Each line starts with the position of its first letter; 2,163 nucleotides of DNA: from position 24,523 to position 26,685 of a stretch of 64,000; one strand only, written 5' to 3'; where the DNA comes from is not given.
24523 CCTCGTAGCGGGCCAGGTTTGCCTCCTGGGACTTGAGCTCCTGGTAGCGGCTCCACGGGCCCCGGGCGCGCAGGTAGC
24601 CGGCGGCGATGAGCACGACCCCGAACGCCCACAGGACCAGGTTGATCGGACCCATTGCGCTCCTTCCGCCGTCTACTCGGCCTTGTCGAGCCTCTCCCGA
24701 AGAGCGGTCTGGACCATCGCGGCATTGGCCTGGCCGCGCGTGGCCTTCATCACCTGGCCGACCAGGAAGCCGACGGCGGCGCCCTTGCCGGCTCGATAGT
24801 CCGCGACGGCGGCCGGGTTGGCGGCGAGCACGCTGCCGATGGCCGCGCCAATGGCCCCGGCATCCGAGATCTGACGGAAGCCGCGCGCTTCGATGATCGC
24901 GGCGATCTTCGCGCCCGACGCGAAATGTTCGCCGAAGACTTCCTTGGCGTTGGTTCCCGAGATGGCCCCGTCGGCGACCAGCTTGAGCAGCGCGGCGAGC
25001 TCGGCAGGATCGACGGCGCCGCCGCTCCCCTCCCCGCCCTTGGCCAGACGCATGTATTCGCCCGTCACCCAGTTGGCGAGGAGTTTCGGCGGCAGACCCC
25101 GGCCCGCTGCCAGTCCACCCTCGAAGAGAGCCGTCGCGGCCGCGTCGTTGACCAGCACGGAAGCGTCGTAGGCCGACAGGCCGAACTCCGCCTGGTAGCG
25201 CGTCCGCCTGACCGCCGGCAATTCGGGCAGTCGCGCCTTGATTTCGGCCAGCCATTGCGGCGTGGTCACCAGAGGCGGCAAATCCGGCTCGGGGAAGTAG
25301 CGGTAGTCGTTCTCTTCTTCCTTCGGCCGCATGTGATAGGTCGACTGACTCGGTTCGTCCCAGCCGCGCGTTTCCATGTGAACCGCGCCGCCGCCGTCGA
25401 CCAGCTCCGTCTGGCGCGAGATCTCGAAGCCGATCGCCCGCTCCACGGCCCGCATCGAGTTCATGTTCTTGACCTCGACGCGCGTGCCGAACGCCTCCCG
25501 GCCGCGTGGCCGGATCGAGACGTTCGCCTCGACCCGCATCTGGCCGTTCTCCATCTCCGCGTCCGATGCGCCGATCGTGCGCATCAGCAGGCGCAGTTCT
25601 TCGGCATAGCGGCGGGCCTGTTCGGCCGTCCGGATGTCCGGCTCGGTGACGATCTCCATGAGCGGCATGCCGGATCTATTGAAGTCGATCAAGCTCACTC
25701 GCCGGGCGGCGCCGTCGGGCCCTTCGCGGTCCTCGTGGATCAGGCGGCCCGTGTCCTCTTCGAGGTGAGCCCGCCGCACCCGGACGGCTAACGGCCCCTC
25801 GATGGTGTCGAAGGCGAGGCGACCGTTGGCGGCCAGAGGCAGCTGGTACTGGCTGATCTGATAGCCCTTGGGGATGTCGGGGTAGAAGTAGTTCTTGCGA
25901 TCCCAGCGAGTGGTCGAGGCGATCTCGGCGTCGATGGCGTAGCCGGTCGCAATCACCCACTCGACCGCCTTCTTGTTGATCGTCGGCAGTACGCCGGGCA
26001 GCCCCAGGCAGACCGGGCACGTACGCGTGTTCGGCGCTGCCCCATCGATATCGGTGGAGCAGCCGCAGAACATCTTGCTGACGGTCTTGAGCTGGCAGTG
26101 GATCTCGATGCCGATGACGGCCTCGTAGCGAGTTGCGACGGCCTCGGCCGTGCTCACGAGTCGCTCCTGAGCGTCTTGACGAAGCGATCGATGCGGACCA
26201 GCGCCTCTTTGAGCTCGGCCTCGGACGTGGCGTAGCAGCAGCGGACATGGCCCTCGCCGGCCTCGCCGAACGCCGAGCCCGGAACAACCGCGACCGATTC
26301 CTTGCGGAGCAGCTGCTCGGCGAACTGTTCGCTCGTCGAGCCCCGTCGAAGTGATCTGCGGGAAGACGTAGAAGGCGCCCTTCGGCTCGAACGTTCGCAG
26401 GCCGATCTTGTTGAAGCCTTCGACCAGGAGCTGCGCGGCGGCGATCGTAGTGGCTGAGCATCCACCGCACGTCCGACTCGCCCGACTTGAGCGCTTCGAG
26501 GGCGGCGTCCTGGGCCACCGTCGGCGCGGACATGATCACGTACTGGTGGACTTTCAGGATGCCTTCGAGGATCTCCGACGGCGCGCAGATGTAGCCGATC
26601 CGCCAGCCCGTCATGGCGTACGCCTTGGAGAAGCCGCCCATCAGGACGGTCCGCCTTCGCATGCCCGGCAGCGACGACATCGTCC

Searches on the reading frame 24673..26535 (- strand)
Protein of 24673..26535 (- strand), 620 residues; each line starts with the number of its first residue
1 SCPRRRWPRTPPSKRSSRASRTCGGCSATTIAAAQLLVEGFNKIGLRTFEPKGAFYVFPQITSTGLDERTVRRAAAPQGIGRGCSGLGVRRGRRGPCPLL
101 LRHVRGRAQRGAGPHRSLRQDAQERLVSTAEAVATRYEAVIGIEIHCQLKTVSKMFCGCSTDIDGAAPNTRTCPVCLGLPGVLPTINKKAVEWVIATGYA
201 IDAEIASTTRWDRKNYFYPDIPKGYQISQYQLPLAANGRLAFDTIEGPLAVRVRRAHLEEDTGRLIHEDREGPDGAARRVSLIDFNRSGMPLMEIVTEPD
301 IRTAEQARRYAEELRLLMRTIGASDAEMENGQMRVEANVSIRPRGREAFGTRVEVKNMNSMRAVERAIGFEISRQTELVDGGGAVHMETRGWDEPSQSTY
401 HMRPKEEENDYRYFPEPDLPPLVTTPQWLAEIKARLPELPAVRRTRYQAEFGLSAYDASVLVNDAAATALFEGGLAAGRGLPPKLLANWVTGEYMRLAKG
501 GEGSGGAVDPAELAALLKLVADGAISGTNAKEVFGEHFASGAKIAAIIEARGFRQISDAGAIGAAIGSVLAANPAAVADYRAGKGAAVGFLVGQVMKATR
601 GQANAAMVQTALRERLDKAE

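Call 9: search_protein_families(library=pfam, proteins=[window:24673-26535:-], max_evalue=0.001)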
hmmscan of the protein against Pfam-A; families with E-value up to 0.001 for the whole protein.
window:24673-26535:- (620 aa): 2 families
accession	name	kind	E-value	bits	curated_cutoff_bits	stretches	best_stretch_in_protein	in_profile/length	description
PF02934.20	GatB_N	-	2.4e-111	371.8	23.4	1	140-429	2-276/277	GatB/GatE catalytic domain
PF02637.23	GatB_Yqey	-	7.4e-40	136.7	27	1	480-616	10-148/148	GatB domain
